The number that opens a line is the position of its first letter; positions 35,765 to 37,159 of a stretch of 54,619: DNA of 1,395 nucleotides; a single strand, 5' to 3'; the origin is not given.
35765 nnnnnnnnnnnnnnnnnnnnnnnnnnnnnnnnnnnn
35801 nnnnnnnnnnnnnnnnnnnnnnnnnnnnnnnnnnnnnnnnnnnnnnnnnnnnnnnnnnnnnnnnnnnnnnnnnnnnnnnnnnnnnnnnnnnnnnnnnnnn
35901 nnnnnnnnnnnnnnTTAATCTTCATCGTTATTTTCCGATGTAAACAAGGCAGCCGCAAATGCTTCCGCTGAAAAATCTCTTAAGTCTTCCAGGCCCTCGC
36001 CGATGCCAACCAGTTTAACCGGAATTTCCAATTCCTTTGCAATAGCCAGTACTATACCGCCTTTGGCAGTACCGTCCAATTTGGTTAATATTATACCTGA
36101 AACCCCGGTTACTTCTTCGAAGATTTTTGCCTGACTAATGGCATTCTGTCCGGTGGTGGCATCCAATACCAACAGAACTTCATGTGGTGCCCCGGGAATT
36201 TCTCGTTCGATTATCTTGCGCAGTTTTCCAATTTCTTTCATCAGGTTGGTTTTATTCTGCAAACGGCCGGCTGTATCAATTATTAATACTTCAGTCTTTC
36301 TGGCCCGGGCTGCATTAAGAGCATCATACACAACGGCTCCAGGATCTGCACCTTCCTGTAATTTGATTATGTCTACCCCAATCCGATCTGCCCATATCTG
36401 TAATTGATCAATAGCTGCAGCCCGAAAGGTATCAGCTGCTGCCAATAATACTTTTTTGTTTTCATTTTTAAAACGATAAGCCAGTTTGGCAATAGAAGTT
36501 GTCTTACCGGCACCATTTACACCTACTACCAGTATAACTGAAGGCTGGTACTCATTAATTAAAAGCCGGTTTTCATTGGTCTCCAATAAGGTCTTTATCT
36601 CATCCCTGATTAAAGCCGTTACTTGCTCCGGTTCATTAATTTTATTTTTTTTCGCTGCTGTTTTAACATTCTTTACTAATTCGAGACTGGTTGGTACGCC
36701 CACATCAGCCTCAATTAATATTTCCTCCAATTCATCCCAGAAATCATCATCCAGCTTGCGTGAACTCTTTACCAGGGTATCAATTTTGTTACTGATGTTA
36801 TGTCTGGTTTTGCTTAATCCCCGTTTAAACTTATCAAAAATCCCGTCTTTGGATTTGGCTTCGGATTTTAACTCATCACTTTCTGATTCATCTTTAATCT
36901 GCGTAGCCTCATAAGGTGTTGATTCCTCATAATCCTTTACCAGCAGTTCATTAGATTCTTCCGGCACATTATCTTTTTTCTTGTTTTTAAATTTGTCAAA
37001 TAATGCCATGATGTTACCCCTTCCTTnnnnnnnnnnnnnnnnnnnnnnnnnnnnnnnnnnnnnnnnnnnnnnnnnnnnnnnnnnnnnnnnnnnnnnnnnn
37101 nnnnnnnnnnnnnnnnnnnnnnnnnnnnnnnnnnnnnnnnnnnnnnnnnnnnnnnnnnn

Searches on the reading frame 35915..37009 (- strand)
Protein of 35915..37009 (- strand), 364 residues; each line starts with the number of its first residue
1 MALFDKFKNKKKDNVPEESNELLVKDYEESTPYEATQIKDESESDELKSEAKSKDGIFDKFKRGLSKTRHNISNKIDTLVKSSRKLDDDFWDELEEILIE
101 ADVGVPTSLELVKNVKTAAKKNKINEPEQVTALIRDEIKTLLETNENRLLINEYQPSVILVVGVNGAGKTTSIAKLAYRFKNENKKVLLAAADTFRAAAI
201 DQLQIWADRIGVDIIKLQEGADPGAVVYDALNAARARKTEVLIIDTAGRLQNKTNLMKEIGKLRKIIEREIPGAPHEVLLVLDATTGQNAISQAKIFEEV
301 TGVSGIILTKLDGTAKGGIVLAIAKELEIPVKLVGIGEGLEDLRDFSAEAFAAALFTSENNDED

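Call 14: search_protein_families(library=pfam, proteins=[window:35915-37009:-])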
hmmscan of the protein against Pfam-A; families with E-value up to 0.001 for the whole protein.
window:35915-37009:- (364 aa): 11 families
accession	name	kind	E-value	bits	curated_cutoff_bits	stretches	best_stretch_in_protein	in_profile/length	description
PF00448.28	SRP54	-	9.7e-77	257.5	22.7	1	156-356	1-195/196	SRP54-type protein, GTPase domain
PF02881.24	SRP54_N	-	6.7e-18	65.1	22.4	1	73-138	2-75/75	SRP54-type protein, helical bundle domain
PF13401.12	AAA_22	-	2e-07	31.8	27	1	155-266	4-110/130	AAA domain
PF13604.12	AAA_30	-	4.1e-06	27.1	27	1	157-253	19-103/191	AAA domain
PF02492.25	cobW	-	1.3e-05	25.4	20.7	1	158-315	2-157/180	CobW/HypB/UreG, nucleotide-binding domain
PF01656.29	CbiA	-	0.00013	22.4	25.4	0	166-316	9-89/125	CobQ/CobB/MinD/ParA nucleotide binding domain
PF25199.1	nSTAND_NTPase5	-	0.00016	22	34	1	151-196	36-82/145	Novel STAND NTPase 5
PF13191.12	AAA_16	-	0.00042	21.3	32.6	0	152-283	20-139/167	AAA ATPase domain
PF06414.18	Zeta_toxin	-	0.00062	19.7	22.3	0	153-198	13-57/199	Zeta toxin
PF09848.15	SLFN-g3_helicase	-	0.00088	19.1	24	0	157-269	2-113/354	Schlafen group 3, DNA/RNA helicase domain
PF06745.19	ATPase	-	0.00093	19.1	26.6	0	156-269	19-117/231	KaiC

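Call 15: find_encoding_contigs(protein=window:35918-37009:-, flank=10000, max_places=6)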
Protein window:35918-37009:- (364 aa): 23 contigs read that carry it; 6 places shown.
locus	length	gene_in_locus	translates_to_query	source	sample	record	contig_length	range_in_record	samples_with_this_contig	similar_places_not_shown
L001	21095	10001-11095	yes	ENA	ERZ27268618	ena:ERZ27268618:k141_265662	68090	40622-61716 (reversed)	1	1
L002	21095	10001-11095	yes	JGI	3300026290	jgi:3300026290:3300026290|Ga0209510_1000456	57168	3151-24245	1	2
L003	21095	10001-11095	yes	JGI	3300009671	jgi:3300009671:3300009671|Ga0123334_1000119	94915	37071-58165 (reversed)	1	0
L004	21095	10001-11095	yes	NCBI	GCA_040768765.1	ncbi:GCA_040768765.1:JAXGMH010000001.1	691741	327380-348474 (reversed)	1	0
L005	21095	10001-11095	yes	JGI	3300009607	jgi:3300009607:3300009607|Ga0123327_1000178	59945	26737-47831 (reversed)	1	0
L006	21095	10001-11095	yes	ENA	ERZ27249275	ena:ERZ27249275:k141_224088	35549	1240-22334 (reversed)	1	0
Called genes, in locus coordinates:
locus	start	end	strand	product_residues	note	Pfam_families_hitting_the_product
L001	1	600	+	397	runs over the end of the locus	PF00871:Acetate_kinase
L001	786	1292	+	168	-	PF02620:YceD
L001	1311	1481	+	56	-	PF01783:Ribosomal_L32p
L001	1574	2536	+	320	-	PF02504:FA_synthesis, PF01515:PTA_PTB (faint)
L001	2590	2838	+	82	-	PF00550:PP-binding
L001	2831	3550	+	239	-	PF14622:Ribonucleas_3_3, PF00636:Ribonuclease_3, PF00035:dsrm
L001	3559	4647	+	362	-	PF04055:Radical_SAM, PF16199:Radical_SAM_C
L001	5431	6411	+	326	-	PF08279:HTH_11, PF03099:BPL_LplA_LipB, PF02237:BPL_C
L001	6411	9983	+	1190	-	PF02463:SMC_N, PF13175:AAA_15, PF13304:AAA_21 (weak), PF13476:AAA_23, PF06470:SMC_hinge, PF02463:SMC_N, PF13304:AAA_21 (weak)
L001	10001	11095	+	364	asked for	PF02881:SRP54_N, PF00448:SRP54, PF13401:AAA_22 (weak), PF13604:AAA_30 (weak)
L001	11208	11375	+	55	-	-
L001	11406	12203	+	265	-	PF01048:PNP_UDP_1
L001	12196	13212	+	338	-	PF01008:IF-2B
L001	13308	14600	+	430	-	PF01979:Amidohydro_1, PF07969:Amidohydro_3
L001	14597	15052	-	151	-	PF06902:Fer4_19, PF09360:zf-CDGSH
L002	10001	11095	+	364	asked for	PF02881:SRP54_N, PF00448:SRP54, PF13401:AAA_22 (weak), PF13604:AAA_30 (weak)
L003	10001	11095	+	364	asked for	PF02881:SRP54_N, PF00448:SRP54, PF13401:AAA_22 (weak), PF13604:AAA_30 (weak)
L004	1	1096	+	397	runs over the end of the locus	PF00871:Acetate_kinase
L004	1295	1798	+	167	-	PF02620:YceD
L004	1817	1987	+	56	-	PF01783:Ribosomal_L32p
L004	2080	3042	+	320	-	PF02504:FA_synthesis, PF01515:PTA_PTB (faint)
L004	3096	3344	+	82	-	PF00550:PP-binding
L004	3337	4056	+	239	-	PF14622:Ribonucleas_3_3, PF00636:Ribonuclease_3, PF00035:dsrm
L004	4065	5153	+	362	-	PF04055:Radical_SAM, PF16199:Radical_SAM_C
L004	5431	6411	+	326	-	PF08279:HTH_11, PF03099:BPL_LplA_LipB, PF02237:BPL_C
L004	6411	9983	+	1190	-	PF02463:SMC_N, PF13175:AAA_15, PF13304:AAA_21 (weak), PF13476:AAA_23, PF06470:SMC_hinge, PF02463:SMC_N, PF13304:AAA_21 (weak)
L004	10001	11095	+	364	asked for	PF02881:SRP54_N, PF00448:SRP54, PF13401:AAA_22 (weak), PF13604:AAA_30 (weak)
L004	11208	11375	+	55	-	-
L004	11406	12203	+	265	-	PF01048:PNP_UDP_1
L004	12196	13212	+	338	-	PF01008:IF-2B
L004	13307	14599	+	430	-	PF01979:Amidohydro_1, PF07969:Amidohydro_3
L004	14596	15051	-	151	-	PF06902:Fer4_19, PF09360:zf-CDGSH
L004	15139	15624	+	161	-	PF03205:MobB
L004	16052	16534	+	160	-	PF01257:2Fe-2S_thioredx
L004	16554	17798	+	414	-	PF01512:Complex1_51K, PF10589:NADH_4Fe-4S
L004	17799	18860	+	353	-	PF13510:Fer2_4, PF10588:NADH-G_4Fe-4S_3, PF14697:Fer4_21 (weak), PF22117:Fer4_Nqo3, PF12838:Fer4_7, PF00037:Fer4 (weak), PF04879:Molybdop_Fe4S4, PF00384:Molybdopterin, +3 more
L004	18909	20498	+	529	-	PF00384:Molybdopterin, PF01568:Molydop_binding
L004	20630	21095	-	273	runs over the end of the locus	PF24860:FdhE_C (faint)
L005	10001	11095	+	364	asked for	PF02881:SRP54_N, PF00448:SRP54, PF13401:AAA_22 (weak), PF13604:AAA_30 (weak)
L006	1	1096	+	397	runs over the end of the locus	PF00871:Acetate_kinase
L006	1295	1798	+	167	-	PF02620:YceD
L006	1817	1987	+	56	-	PF01783:Ribosomal_L32p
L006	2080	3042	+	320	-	PF02504:FA_synthesis, PF01515:PTA_PTB (faint)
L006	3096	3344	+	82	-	PF00550:PP-binding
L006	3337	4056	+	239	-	PF14622:Ribonucleas_3_3, PF00636:Ribonuclease_3, PF00035:dsrm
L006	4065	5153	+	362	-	PF04055:Radical_SAM, PF16199:Radical_SAM_C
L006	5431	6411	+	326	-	PF08279:HTH_11, PF03099:BPL_LplA_LipB, PF02237:BPL_C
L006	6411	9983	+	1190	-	PF02463:SMC_N, PF13175:AAA_15, PF13304:AAA_21 (weak), PF13476:AAA_23, PF06470:SMC_hinge, PF02463:SMC_N, PF13304:AAA_21 (weak)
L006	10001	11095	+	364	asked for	PF02881:SRP54_N, PF00448:SRP54, PF13401:AAA_22 (weak), PF13604:AAA_30 (weak)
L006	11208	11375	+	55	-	-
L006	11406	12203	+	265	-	PF01048:PNP_UDP_1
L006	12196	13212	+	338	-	PF01008:IF-2B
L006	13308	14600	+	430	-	PF01979:Amidohydro_1, PF07969:Amidohydro_3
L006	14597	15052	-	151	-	PF06902:Fer4_19, PF09360:zf-CDGSH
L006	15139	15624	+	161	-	PF03205:MobB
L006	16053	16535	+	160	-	PF01257:2Fe-2S_thioredx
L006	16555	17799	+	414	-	PF01512:Complex1_51K, PF10589:NADH_4Fe-4S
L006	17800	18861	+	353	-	PF13510:Fer2_4, PF10588:NADH-G_4Fe-4S_3, PF14697:Fer4_21 (weak), PF22117:Fer4_Nqo3, PF12838:Fer4_7, PF00037:Fer4 (weak), PF04879:Molybdop_Fe4S4, PF00384:Molybdopterin, +3 more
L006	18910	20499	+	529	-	PF00384:Molybdopterin, PF01568:Molydop_binding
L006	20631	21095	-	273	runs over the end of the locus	PF24860:FdhE_C (faint)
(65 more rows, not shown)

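Call 40: find_homologous_proteins(query=window:35918-37009:-, max_evalue=1e-60)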
Query window:35918-37009:- (364 aa): 7996 proteins with E <= 1e-60 among 8000 candidates; the best 120 are listed.
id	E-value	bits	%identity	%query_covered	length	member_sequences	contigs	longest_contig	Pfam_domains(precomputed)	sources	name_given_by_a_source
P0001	4.8e-225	764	100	100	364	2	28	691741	PF02881.25,PF13604.13,PF13401.13,PF00448.29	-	-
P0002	7.6e-209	711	93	96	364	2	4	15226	PF02881.25,PF02492.26,PF13604.13,PF13401.13,PF00448.29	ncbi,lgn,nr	ncbi:MAG: signal recognition particle-docking protein FtsY [Syntrophomonadaceae bacterium]|nr:signal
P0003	7.6e-205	697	94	95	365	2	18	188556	PF02881.25,PF13604.13,PF13401.13,PF00448.29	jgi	jgi:fused signal recognition particle receptor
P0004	2.1e-178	611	95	85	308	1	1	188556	PF02881.25,PF02492.26,PF13604.13,PF13401.13,PF00448.29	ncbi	ncbi:MAG: signal recognition particle-docking protein FtsY [Syntrophomonadaceae bacterium]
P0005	1.2e-149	516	68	98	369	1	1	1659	PF02881.25,PF13604.13,PF13401.13,PF00448.29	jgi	jgi:fused signal recognition particle receptor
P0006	5.5e-149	514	69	98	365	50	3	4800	PF02881.25,PF13604.13,PF13401.13,PF00448.29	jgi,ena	jgi:fused signal recognition particle receptor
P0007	1.2e-148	513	70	98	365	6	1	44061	PF02881.25,PF13604.13,PF13401.13,PF00448.29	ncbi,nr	ncbi:MAG: signal recognition particle-docking protein FtsY [Syntrophomonadaceae bacterium]|nr:signal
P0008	1.3e-146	506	69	98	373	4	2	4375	PF02881.25,PF13604.13,PF13401.13,PF00448.29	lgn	-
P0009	2.7e-146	505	69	98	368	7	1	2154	PF06414.19,PF02881.25,PF13604.13,PF13401.13,PF09848.16,PF00448.29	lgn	-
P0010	5.7e-146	504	69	98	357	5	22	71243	PF02881.25,PF13604.13,PF13401.13,PF00448.29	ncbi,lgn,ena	-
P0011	7.4e-146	504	67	98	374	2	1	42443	PF02881.25,PF13604.13,PF13401.13,PF00448.29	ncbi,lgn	-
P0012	8.1e-146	503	68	98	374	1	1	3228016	PF02881.25,PF13604.13,PF13401.13,PF00448.29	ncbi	ncbi:signal recognition particle-docking protein FtsY [Syntrophomonas curvata]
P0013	1.0e-145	503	68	100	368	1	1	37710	PF02881.25,PF13604.13,PF13401.13,PF00448.29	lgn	-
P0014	1.2e-145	503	68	100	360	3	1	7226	PF02881.25,PF13604.13,PF13401.13,PF00448.29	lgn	-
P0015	2.1e-145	502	76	86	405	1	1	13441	PF02881.25,PF13604.13,PF13401.13,PF00448.29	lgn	-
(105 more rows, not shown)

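Call 41: find_encoding_contigs(protein=P0003, flank=10000, max_places=3)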
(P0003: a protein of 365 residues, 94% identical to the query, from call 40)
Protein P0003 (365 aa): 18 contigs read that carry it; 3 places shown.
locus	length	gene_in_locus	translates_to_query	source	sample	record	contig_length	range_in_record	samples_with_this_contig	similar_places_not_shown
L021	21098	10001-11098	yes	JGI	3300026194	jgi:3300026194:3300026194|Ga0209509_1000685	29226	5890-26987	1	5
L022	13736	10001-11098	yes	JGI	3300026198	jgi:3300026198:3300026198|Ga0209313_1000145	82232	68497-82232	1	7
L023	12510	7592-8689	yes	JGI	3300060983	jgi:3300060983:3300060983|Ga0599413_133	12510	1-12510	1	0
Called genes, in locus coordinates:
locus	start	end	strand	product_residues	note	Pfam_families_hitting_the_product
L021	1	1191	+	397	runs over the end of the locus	PF00871:Acetate_kinase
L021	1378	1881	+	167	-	PF02620:YceD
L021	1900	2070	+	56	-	PF01783:Ribosomal_L32p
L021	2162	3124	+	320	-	PF02504:FA_synthesis, PF01515:PTA_PTB (faint)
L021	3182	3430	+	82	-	PF00550:PP-binding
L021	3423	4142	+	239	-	PF14622:Ribonucleas_3_3, PF00636:Ribonuclease_3, PF00035:dsrm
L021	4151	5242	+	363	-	PF04055:Radical_SAM, PF16199:Radical_SAM_C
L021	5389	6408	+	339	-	PF08279:HTH_11, PF03099:BPL_LplA_LipB, PF16917:BPL_LplA_LipB_2 (faint), PF02237:BPL_C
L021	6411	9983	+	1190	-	PF02463:SMC_N, PF13175:AAA_15, PF13304:AAA_21 (weak), PF13476:AAA_23 (weak), PF06470:SMC_hinge, PF13304:AAA_21 (weak)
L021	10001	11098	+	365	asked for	PF02881:SRP54_N, PF13604:AAA_30 (weak), PF00448:SRP54, PF13401:AAA_22 (weak)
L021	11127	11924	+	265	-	PF01048:PNP_UDP_1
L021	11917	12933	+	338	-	PF01008:IF-2B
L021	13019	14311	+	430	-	PF01979:Amidohydro_1, PF07969:Amidohydro_3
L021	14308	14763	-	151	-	PF06902:Fer4_19, PF09360:zf-CDGSH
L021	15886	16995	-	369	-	PF24883:NPHP3_N (faint), PF20720:nSTAND3 (faint)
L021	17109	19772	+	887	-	PF01368:DHH, PF00271:Helicase_C (faint), PF02272:DHHA1, PF17768:RecJ_OB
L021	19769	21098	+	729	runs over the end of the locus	PF13328:HD_4, PF01966:HD, PF04607:RelA_SpoT, PF02824:TGS, PF19296:RelA_AH, PF28438:RelA_RIS, PF13291:ACT_4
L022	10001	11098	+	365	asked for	PF02881:SRP54_N, PF13604:AAA_30 (weak), PF00448:SRP54, PF13401:AAA_22 (weak)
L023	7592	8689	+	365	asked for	PF02881:SRP54_N, PF13604:AAA_30 (weak), PF00448:SRP54, PF13401:AAA_22 (weak)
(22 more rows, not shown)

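Call 42: find_encoding_contigs(protein=P0002, flank=10000, max_places=2)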
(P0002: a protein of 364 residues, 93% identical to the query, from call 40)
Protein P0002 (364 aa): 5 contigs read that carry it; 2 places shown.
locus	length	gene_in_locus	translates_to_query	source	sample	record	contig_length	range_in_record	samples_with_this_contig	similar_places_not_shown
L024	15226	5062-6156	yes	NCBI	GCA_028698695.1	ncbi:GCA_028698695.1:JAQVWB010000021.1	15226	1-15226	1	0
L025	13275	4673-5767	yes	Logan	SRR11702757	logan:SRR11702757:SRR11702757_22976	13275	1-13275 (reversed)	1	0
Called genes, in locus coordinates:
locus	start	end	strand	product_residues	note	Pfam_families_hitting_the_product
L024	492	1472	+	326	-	PF08279:HTH_11, PF03099:BPL_LplA_LipB, PF02237:BPL_C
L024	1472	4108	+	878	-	PF02463:SMC_N, PF13175:AAA_15, PF13304:AAA_21 (weak), PF13476:AAA_23 (weak), PF06470:SMC_hinge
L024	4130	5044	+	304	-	PF02463:SMC_N, PF13304:AAA_21 (weak)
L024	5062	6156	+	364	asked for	PF02492:cobW (faint), PF02881:SRP54_N, PF13604:AAA_30 (weak), PF00448:SRP54, PF13401:AAA_22 (weak)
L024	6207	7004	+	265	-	PF01048:PNP_UDP_1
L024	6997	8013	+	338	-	PF01008:IF-2B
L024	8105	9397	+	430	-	PF01979:Amidohydro_1, PF07969:Amidohydro_3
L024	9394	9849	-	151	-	PF06902:Fer4_19, PF09360:zf-CDGSH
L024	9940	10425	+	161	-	PF03205:MobB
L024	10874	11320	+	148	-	PF01257:2Fe-2S_thioredx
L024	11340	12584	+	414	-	PF01512:Complex1_51K, PF10531:SLBB (faint), PF10589:NADH_4Fe-4S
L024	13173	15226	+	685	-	?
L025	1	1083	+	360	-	?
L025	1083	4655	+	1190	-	PF02463:SMC_N, PF13175:AAA_15, PF13304:AAA_21 (weak), PF13476:AAA_23, PF06470:SMC_hinge, PF13304:AAA_21 (weak)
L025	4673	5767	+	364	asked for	PF02492:cobW (faint), PF02881:SRP54_N, PF13604:AAA_30 (weak), PF00448:SRP54, PF13401:AAA_22 (weak)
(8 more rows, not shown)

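Call 43: find_encoding_contigs(protein=P0012, flank=10000, max_places=1)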
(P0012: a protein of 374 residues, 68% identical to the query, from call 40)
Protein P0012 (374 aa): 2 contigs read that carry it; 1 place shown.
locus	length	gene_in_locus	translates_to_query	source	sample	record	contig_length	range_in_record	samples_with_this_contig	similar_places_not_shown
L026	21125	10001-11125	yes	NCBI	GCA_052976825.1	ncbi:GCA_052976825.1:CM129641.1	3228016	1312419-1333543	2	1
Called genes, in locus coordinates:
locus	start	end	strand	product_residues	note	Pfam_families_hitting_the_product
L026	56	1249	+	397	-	PF00871:Acetate_kinase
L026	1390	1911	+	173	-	PF02620:YceD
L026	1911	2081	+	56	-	PF01783:Ribosomal_L32p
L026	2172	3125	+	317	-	PF02504:FA_synthesis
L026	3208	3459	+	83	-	PF00550:PP-binding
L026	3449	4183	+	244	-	PF22935:RM44_endonuclase (faint), PF14622:Ribonucleas_3_3, PF00636:Ribonuclease_3, PF00035:dsrm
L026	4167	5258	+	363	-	PF04055:Radical_SAM, PF16199:Radical_SAM_C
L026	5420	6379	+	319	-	PF08279:HTH_11, PF13412:HTH_24 (weak), PF03099:BPL_LplA_LipB, PF16917:BPL_LplA_LipB_2, PF02237:BPL_C (weak)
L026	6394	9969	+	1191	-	PF02463:SMC_N, PF13175:AAA_15, PF13304:AAA_21 (weak), PF13476:AAA_23, PF06470:SMC_hinge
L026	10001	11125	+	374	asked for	PF02881:SRP54_N, PF13604:AAA_30 (weak), PF00448:SRP54, PF13401:AAA_22 (weak)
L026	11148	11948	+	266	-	PF01048:PNP_UDP_1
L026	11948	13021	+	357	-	PF01008:IF-2B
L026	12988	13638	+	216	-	PF00596:Aldolase_II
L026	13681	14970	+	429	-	PF01979:Amidohydro_1, PF07969:Amidohydro_3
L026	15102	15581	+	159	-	PF03205:MobB, PF19993:DO-GTPase2 (faint)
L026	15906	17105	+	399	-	PF03453:MoeA_N, PF00994:MoCF_biosynth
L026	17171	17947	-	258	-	PF24859:FdhE_central (weak)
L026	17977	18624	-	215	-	PF01292:Ni_hydr_CYTB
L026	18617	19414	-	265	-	PF12838:Fer4_7, PF13187:Fer4_9 (weak), PF13247:Fer4_11, PF12838:Fer4_7 (weak), PF13187:Fer4_9 (weak), PF13237:Fer4_10 (weak), PF14697:Fer4_21 (weak), PF00037:Fer4 (weak), +5 more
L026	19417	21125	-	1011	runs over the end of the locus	-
